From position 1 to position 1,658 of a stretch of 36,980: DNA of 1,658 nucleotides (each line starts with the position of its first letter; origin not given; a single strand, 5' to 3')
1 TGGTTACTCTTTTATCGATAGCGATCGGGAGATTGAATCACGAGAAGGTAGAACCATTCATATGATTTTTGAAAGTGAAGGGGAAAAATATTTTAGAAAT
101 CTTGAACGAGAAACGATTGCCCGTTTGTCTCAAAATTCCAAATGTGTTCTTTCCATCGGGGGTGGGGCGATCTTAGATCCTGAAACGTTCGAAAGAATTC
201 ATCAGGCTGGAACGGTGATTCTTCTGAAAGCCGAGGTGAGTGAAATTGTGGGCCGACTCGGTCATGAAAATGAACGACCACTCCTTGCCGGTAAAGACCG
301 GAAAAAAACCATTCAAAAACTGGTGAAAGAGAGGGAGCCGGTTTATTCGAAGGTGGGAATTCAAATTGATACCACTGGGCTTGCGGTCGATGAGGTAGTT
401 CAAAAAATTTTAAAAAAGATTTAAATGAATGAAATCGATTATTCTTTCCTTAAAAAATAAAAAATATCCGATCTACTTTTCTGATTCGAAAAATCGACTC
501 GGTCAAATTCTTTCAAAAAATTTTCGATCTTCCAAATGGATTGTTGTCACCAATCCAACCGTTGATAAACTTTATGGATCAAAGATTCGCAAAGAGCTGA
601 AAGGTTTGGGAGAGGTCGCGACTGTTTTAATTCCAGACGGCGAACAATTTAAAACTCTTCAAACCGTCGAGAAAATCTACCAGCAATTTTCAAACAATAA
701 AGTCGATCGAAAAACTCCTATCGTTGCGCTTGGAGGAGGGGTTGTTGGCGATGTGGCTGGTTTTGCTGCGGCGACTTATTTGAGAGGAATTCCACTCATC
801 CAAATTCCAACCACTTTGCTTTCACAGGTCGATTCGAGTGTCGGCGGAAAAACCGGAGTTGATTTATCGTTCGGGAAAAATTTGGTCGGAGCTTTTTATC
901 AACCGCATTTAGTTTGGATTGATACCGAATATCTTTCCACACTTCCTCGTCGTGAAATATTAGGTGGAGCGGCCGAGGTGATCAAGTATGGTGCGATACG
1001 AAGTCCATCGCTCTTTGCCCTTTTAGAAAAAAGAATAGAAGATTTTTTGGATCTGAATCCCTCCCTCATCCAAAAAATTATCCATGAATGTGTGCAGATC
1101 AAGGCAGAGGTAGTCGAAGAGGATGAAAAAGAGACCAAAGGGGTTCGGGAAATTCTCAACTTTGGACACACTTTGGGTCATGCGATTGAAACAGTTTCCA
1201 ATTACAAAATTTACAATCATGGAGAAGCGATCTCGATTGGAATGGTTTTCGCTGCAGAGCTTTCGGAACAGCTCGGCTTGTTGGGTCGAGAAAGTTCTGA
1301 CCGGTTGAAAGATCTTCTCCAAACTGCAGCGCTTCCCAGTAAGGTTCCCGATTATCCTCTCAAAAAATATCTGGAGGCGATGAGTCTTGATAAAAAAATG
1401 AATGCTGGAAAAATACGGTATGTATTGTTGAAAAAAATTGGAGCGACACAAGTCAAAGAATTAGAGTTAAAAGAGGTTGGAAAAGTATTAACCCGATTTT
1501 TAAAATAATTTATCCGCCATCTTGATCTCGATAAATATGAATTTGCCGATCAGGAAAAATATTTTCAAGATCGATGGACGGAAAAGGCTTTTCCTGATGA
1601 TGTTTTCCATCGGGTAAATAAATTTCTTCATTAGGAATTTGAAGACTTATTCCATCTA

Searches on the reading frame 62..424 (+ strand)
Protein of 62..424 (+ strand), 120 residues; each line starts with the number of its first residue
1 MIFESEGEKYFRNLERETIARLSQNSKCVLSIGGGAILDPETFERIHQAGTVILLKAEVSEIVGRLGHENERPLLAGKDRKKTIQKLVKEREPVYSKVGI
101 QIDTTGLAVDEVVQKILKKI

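Call 41: search_protein_families(library=pfam, proteins=[window:62-424:+], max_evalue=0.001)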
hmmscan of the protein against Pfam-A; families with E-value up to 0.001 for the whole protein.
window:62-424:+ (120 aa): 1 family
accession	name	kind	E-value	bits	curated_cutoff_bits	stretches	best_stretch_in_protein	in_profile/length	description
PF01202.28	SKI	-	2.2e-30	106.3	22.1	1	2-120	38-158/159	Shikimate kinase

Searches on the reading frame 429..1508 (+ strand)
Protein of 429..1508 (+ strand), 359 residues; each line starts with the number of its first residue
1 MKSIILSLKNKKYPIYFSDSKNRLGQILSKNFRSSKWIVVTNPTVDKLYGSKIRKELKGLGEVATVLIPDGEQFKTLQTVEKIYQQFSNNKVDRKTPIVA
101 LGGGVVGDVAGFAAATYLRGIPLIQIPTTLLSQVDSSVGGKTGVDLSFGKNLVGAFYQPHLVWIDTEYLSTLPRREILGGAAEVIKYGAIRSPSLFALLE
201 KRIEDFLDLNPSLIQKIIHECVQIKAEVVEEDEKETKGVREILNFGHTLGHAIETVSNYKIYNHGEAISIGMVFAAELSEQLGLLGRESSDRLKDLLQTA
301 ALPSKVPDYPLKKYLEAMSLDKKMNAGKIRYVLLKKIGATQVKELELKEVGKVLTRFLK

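Call 41: search_protein_families(library=pfam, proteins=[window:429-1508:+], max_evalue=0.001)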
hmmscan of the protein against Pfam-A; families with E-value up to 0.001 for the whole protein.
window:429-1508:+ (359 aa): 4 families
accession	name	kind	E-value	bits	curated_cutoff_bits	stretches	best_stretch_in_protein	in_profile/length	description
PF01761.26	DHQ_synthase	-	1.2e-48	163.9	24.2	1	66-177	2-113/115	3-dehydroquinate synthase N-terminal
PF24621.2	DHQS_C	-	4.8e-48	163.2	27.6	1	180-324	1-144/144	3-dehydroquinate synthase C-terminal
PF13685.12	Fe-ADH_2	-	1.1e-09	38.8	28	1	22-130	8-108/149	Iron-containing alcohol dehydrogenase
PF00465.25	Fe-ADH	-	3.5e-08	33.7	31.3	1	20-129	10-130/168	Iron-containing alcohol dehydrogenase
